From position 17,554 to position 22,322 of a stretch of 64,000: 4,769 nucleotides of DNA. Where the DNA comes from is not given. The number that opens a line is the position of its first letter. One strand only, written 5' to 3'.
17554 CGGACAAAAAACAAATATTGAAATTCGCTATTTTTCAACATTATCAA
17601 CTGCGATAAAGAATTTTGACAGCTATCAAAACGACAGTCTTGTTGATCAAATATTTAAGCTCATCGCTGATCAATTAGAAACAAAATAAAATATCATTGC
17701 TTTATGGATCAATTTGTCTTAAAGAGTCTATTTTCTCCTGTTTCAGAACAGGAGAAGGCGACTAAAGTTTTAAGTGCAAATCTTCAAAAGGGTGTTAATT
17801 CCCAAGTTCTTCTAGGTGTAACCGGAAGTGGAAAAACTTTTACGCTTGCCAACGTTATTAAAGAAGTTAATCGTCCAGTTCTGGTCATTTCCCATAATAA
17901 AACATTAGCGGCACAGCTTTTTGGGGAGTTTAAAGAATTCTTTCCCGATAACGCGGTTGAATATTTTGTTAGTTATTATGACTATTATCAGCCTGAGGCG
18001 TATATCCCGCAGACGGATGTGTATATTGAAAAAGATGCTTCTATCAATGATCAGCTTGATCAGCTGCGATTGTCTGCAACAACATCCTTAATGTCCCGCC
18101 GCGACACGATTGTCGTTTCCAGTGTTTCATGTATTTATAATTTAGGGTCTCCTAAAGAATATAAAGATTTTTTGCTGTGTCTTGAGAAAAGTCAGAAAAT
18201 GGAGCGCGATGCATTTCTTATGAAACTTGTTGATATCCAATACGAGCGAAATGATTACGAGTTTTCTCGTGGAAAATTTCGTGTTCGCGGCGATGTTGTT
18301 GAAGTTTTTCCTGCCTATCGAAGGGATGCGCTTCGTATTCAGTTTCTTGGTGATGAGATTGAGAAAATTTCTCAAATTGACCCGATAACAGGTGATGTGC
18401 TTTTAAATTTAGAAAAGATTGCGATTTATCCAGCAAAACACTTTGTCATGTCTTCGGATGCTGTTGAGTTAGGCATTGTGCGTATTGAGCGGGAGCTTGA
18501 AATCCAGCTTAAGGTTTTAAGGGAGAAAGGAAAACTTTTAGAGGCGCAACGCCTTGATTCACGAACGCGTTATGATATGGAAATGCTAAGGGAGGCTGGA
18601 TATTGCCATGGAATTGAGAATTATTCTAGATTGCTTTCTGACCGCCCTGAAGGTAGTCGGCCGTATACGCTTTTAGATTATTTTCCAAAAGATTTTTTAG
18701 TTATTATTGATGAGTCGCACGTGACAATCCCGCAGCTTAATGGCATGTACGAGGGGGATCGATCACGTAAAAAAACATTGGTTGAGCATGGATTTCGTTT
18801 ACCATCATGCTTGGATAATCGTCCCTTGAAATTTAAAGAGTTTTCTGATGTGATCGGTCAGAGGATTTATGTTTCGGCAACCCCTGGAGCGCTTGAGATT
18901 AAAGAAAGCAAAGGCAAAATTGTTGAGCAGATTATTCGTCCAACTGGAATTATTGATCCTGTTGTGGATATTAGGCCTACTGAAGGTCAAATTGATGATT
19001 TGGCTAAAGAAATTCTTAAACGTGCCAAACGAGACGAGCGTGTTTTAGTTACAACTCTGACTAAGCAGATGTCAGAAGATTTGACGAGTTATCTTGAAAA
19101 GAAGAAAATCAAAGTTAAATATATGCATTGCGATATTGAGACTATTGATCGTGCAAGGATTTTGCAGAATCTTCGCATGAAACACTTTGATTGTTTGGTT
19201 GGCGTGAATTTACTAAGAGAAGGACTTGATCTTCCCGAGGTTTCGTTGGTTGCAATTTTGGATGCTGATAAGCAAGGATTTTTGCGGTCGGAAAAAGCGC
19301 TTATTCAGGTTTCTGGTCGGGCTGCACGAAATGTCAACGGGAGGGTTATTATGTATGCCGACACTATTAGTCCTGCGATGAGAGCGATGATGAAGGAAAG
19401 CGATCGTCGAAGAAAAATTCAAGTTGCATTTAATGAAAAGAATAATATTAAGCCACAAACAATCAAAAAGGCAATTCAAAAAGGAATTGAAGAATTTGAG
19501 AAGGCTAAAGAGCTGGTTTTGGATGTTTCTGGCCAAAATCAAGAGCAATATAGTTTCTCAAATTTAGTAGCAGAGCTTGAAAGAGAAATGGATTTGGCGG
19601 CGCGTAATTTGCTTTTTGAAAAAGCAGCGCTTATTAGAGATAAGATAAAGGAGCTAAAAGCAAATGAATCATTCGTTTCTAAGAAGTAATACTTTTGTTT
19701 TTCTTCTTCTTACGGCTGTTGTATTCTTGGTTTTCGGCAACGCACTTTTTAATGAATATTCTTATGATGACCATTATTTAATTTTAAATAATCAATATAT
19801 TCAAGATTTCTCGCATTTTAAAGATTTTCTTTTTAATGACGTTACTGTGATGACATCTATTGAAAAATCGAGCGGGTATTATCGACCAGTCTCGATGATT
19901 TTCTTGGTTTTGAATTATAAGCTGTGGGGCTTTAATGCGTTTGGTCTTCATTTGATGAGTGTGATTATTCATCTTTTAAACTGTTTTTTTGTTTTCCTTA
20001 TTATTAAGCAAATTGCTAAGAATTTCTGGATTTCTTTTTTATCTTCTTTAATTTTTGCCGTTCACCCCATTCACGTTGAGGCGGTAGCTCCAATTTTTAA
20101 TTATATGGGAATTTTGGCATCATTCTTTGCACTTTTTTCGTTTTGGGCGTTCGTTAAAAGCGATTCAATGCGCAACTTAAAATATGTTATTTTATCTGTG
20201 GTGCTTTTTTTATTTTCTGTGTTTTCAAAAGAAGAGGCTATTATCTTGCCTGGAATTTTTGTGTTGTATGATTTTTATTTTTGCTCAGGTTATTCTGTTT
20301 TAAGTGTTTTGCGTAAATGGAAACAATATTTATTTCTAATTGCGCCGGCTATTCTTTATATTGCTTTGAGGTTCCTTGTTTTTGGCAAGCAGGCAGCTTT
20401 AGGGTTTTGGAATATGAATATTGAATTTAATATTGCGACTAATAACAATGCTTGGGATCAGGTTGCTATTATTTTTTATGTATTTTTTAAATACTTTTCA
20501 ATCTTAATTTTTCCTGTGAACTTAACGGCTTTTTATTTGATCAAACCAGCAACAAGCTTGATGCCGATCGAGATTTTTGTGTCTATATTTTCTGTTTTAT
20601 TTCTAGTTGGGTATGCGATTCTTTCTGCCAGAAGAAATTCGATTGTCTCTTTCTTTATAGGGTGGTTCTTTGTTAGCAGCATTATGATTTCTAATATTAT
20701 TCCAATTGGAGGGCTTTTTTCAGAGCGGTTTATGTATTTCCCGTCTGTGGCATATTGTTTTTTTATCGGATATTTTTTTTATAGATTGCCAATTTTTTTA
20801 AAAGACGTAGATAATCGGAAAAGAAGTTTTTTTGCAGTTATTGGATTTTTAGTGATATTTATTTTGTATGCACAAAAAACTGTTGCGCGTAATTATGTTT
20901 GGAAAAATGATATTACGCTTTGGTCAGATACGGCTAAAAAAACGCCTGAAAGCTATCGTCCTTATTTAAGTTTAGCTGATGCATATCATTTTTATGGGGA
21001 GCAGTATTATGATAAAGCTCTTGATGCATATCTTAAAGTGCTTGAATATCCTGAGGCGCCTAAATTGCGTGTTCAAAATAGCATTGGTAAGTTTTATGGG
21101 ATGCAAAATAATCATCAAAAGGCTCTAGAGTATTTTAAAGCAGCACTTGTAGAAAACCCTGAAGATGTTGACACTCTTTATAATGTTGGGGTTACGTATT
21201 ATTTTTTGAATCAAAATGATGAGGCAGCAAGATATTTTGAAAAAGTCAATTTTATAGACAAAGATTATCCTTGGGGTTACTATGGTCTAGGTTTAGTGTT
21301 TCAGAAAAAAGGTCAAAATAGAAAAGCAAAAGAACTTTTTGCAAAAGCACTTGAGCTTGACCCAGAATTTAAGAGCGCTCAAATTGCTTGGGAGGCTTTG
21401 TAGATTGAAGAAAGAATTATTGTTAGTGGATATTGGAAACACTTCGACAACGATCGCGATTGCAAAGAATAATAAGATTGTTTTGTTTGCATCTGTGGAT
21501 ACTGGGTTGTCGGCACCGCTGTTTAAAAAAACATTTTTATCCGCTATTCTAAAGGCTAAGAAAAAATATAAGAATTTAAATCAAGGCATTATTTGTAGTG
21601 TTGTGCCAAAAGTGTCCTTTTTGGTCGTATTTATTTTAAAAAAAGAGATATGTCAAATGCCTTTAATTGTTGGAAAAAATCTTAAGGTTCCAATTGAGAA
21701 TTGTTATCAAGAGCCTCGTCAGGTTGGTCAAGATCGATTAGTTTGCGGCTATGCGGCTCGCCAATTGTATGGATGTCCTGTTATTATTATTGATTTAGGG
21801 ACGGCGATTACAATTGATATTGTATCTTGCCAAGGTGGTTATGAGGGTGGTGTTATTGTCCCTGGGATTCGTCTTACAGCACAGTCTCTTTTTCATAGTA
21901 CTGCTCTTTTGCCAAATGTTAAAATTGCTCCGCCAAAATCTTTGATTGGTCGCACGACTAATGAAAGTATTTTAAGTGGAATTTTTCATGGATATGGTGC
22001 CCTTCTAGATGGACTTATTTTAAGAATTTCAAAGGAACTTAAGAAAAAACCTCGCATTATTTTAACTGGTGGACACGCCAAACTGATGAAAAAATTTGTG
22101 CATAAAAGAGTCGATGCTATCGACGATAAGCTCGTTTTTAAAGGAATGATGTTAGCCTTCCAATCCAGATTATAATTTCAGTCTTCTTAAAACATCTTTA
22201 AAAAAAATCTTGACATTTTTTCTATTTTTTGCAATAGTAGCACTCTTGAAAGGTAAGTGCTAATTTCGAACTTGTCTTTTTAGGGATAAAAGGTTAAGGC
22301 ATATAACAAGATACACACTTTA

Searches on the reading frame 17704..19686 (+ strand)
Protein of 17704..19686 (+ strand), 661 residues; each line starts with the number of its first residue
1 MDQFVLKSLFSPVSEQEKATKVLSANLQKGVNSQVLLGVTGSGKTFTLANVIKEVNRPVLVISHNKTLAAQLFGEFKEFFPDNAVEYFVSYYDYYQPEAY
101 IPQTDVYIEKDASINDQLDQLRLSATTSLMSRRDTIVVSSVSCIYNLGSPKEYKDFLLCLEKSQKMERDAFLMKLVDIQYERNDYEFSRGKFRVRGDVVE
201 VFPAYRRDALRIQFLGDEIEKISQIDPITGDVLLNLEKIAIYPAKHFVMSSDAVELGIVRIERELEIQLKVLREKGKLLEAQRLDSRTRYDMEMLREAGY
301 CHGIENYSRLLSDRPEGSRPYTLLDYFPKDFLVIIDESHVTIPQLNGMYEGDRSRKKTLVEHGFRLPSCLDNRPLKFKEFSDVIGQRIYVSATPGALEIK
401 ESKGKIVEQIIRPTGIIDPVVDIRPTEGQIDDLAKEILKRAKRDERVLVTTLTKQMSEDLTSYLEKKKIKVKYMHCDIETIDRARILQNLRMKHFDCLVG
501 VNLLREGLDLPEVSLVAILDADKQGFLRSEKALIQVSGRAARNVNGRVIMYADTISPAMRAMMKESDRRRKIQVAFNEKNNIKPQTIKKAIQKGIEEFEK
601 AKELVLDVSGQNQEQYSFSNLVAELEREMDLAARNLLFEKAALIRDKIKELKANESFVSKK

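Call 27: search_protein_families(library=ncbifam, max_evalue=1e-10, proteins=[window:17704-19686:+])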
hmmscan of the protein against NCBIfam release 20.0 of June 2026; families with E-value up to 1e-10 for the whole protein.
window:17704-19686:+ (661 aa): 10 families
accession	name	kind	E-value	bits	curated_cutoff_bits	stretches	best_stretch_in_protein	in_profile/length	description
NF003673.1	PRK05298.1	equivalog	0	1014.8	743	1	3-653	1-652/653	excinuclease ABC subunit UvrB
TIGR00631.1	uvrb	equivalog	3.4e-301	1000.3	750.1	1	3-652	1-658/658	excinuclease ABC subunit UvrB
TIGR00580.2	mfd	equivalog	1.4e-19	70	800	1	175-364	1-159/907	transcription-repair coupling factor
NF007966.0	PRK10689.1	equivalog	2.1e-19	68.7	1329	1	33-266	16-236/1148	transcription-repair coupling factor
NF004066.1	PRK05580.1-3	equivalog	4e-14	51.9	813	0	464-551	556-655/788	primosomal protein N'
TIGR00595.1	priA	equivalog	7.1e-14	51.3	230.35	0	451-563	272-390/509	replication restart helicase PriA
NF004067.0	PRK05580.1-4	equivalog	2.2e-12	46.2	763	0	484-611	527-664/737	primosomal protein N'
NF004070.0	PRK05580.2-2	equivalog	6.1e-11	41.2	921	0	479-569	520-618/729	primosomal protein N'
NF004069.0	PRK05580.2-1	equivalog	7.1e-11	41.2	767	0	453-552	389-495/612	primosomal protein N'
NF053632.1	heli_RadD_YejH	equivalog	9.9e-11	40.6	720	0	433-522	239-326/573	DNA repair helicase RadD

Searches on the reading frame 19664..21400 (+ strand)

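Call 19: search_protein_families(library=pfam, proteins=[window:19664-21400:+])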
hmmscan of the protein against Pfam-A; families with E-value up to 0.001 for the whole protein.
window:19664-21400:+ (579 aa): 14 families
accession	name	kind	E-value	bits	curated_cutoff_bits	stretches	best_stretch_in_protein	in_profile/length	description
PF00515.34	TPR_1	-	8.6e-19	66.9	27.8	2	537-569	2-34/34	Tetratricopeptide repeat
PF07719.23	TPR_2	-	1.4e-16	59.6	27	1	538-568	3-33/34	Tetratricopeptide repeat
PF13181.12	TPR_8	-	9.4e-14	50.8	25.7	1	539-568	4-33/34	Tetratricopeptide repeat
PF13424.12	TPR_12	-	1.6e-13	51.1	30.1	1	446-495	23-72/77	Tetratricopeptide repeat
PF13432.12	TPR_16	-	2e-08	35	32.7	0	481-527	10-56/65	Tetratricopeptide repeat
PF13431.12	TPR_17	-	3.6e-08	33.5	24.4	0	490-521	1-32/34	Tetratricopeptide repeat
PF13428.12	TPR_14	-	6e-08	33.1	23.5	0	474-506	7-39/44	Tetratricopeptide repeat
PF13176.12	TPR_7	-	6.5e-08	32.5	27.9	0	504-527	1-24/36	Tetratricopeptide repeat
PF14559.12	TPR_19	-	7.8e-08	33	25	1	481-534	4-57/68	Tetratricopeptide repeat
PF13414.12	TPR_11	-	3.1e-07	30.4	26.8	1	512-550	4-42/42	TPR repeat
PF13374.12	TPR_10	-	4.8e-07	30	27.5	0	503-528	3-28/42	Tetratricopeptide repeat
PF13174.12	TPR_6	-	5.6e-07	30.2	26.3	0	503-528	1-26/33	Tetratricopeptide repeat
PF13371.12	TPR_9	-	0.00031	21.1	35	0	481-527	8-54/73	Tetratricopeptide repeat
PF25062.1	ARM_TT21_N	-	0.00066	19.9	40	0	473-572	105-204/222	Tetratricopeptide repeat protein 21 N-terminal ARM repeat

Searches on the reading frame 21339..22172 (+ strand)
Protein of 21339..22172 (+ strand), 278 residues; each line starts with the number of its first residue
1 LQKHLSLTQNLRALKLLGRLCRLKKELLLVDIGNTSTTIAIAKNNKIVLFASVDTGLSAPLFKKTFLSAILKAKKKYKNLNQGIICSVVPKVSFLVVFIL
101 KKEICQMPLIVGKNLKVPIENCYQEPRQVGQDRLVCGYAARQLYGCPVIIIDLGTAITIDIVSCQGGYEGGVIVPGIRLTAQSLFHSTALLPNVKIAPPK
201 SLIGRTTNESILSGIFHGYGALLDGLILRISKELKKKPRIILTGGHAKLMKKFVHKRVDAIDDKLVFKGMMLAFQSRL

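Call 19: search_protein_families(library=pfam, proteins=[window:21339-22172:+])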
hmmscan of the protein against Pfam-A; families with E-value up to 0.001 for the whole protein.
window:21339-22172:+ (278 aa): 1 family
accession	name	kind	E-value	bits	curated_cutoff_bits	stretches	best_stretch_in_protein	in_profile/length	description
PF03309.20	Pan_kinase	-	4.1e-51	174.2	24.7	1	27-227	1-203/205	Type III pantothenate kinase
